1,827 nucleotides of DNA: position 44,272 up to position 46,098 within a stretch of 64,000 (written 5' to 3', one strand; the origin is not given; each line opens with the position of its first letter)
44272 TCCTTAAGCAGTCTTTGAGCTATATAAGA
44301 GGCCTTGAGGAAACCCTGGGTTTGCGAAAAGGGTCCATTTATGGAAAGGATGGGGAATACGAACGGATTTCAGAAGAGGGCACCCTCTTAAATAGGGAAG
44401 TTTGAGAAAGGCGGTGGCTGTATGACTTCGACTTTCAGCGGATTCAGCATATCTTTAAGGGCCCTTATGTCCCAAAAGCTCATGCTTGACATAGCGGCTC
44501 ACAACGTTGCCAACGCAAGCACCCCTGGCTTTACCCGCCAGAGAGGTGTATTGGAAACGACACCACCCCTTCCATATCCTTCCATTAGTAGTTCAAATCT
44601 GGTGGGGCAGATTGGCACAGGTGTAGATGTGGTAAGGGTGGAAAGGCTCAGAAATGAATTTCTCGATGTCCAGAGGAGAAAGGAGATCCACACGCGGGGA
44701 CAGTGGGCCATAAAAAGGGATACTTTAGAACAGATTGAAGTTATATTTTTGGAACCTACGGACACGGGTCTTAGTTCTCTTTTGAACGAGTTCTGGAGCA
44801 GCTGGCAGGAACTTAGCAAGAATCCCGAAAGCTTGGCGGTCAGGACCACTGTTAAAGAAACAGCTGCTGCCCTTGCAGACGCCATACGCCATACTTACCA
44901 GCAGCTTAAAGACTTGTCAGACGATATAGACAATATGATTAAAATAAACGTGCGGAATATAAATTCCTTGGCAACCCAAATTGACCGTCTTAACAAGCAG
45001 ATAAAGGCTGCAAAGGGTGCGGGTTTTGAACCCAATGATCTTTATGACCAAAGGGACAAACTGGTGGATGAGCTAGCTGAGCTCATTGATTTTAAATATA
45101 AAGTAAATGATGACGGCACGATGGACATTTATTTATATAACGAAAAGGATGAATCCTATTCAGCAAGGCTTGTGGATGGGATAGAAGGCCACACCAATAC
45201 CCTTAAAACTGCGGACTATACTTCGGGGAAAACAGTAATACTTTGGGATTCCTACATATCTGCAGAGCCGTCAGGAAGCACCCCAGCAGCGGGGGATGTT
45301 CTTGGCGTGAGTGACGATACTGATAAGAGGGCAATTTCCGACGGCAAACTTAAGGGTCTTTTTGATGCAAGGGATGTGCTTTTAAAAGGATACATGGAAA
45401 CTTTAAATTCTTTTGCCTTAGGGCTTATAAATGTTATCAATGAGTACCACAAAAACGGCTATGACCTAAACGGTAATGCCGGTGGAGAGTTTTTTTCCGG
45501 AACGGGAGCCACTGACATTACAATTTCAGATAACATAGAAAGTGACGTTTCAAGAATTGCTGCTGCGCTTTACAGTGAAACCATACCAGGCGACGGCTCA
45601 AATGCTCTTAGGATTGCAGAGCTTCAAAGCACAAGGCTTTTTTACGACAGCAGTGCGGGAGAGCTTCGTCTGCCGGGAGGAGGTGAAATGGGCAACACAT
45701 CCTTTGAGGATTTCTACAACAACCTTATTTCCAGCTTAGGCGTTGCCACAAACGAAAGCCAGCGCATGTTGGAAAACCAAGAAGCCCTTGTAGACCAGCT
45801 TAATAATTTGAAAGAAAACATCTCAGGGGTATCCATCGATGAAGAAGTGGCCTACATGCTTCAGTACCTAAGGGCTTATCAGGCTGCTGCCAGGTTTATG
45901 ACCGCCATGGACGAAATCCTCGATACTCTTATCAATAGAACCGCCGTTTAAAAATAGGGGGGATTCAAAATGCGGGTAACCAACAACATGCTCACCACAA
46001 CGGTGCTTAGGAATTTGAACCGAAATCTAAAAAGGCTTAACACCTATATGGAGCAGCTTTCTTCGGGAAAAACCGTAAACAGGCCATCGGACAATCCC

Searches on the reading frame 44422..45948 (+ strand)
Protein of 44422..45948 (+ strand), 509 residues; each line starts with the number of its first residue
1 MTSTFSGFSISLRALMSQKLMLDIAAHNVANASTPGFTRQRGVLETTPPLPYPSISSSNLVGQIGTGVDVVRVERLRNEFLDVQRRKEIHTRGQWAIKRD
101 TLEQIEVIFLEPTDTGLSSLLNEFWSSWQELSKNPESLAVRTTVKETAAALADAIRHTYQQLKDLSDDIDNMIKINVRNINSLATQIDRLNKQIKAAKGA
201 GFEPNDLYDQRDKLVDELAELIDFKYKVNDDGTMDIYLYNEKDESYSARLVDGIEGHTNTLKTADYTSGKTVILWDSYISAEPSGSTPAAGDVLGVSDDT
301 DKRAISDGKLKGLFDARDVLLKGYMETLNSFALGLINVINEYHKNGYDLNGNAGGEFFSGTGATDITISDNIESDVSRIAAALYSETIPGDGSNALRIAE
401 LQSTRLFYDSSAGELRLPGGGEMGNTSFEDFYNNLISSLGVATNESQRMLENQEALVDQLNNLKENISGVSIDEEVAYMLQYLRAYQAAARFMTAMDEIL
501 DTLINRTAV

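Call 28: find_homologous_proteins(query=window:44422-45948:+, max_evalue=1e-20)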
Query window:44422-45948:+ (509 aa): 816 proteins with E <= 1e-20 among 8000 candidates; the best 120 are listed.
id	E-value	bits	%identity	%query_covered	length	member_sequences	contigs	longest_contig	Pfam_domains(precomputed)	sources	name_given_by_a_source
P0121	0.0e+0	1114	100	100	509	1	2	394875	PF06429.19,PF22638.2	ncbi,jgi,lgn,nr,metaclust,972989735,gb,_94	ncbi:MAG TPA: flagellar hook-associated protein FlgK [Peptococcaceae bacterium]|nr:MAG: Flagellar ho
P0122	0.0e+0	1011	92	100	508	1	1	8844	PF06429.19,PF00460.26,PF22638.2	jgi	-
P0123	8.1e-262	887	81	100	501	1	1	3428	PF06429.19,PF00460.26,PF22638.2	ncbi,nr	ncbi:MAG: flagellar hook-associated protein FlgK [Clostridia bacterium]|nr:flagellar hook-associated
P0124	4.8e-220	749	68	97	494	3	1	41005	PF06429.19,PF00460.26,PF22638.2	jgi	-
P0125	5.0e-176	604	58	100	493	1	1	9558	PF06429.19,PF00460.26,PF22638.2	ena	-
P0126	2.3e-169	582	57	100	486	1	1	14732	PF06429.19,PF00460.26,PF22638.2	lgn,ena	-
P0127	3.0e-162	559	54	100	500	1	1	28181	PF06429.19,PF00460.26,PF22638.2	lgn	-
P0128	4.8e-159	548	54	100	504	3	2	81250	PF06429.19,PF00460.26,PF22638.2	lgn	-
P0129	3.2e-150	519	54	100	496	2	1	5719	PF06429.19,PF00460.26,PF22638.2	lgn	-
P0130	1.5e-146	507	53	100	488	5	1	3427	PF06429.19,PF00460.26,PF22638.2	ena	-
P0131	2.0e-139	484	50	99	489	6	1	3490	PF06429.19,PF00460.26,PF22638.2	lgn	-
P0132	1.2e-138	481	51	97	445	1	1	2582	PF06429.19,PF22638.2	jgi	jgi:flagellar hook-associated protein 1 FlgK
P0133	1.4e-135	471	53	94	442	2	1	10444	PF00460.26,PF22638.2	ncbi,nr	ncbi:MAG TPA: flagellar hook-associated protein FlgK, partial [Clostridia bacterium]|nr:flagellar ho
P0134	9.6e-126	438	47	99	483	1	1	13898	PF06429.19,PF00460.26,PF22638.2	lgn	-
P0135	6.1e-125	436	45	99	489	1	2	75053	PF06429.19,PF00460.26,PF22638.2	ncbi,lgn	ncbi:MAG: flagellar hook-associated protein FlgK [Bacillota bacterium]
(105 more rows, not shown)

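Call 29: find_encoding_contigs(protein=P0122, flank=10000, max_places=2)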
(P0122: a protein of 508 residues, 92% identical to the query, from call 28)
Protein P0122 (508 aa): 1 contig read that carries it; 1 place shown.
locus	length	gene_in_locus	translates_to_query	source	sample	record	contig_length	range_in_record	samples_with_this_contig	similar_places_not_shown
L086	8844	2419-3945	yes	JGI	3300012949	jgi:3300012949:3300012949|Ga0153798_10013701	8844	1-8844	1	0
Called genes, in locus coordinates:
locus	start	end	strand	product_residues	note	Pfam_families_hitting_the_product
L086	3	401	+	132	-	?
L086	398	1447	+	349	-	PF00072:Response_reg, PF01339:CheB_methylest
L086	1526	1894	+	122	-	PF04316:FlgM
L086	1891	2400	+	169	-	PF05130:FlgN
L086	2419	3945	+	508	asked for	PF00460:Flg_bb_rod, PF22638:FlgK_D1, PF06429:Flg_bbr_C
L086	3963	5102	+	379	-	PF00669:Flagellin_N, PF00700:Flagellin_C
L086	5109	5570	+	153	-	PF02623:FliW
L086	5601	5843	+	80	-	PF02599:CsrA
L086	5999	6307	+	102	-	PF08863:YolD (weak)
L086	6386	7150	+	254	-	PF02463:SMC_N, PF00005:ABC_tran, PF13304:AAA_21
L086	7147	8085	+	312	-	PF01458:SUFBD_core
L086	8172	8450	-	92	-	PF00708:Acylphosphatase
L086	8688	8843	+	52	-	?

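Call 30: find_encoding_contigs(protein=P0124, flank=10000, max_places=2)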
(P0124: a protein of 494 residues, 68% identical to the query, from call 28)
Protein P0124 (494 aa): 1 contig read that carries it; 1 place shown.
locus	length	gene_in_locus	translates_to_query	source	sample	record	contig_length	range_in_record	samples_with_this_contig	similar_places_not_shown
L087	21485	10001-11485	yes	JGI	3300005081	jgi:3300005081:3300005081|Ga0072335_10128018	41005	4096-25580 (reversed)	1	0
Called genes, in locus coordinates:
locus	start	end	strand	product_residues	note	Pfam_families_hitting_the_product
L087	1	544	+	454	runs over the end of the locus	PF00437:T2SSE, PF27713:UCP018868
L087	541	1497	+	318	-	PF00482:T2SSF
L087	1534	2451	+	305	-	PF00482:T2SSF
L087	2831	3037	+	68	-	-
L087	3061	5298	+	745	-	PF02743:dCache_1, PF00672:HAMP (weak), PF00015:MCPsignal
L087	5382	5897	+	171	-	PF01584:CheW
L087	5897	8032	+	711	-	PF01627:Hpt, PF07194:P2, PF02895:H-kinase_dim, PF02518:HATPase_c, PF01584:CheW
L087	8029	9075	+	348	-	PF00072:Response_reg, PF01339:CheB_methylest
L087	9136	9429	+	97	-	PF04316:FlgM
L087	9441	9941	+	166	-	PF05130:FlgN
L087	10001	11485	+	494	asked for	PF00460:Flg_bb_rod, PF22638:FlgK_D1, PF06429:Flg_bbr_C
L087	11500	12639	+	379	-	PF00669:Flagellin_N, PF00700:Flagellin_C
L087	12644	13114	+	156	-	PF02623:FliW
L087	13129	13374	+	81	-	PF02599:CsrA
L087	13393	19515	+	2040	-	PF20144:TIG_SUH (faint), PF01833:TIG, PF16179:RHD_dimer (faint), PF01833:TIG, PF00041:fn3 (weak), PF24489:Ig_J_second (faint), PF25059:FN3_DSCAM-DSCAML_C (weak)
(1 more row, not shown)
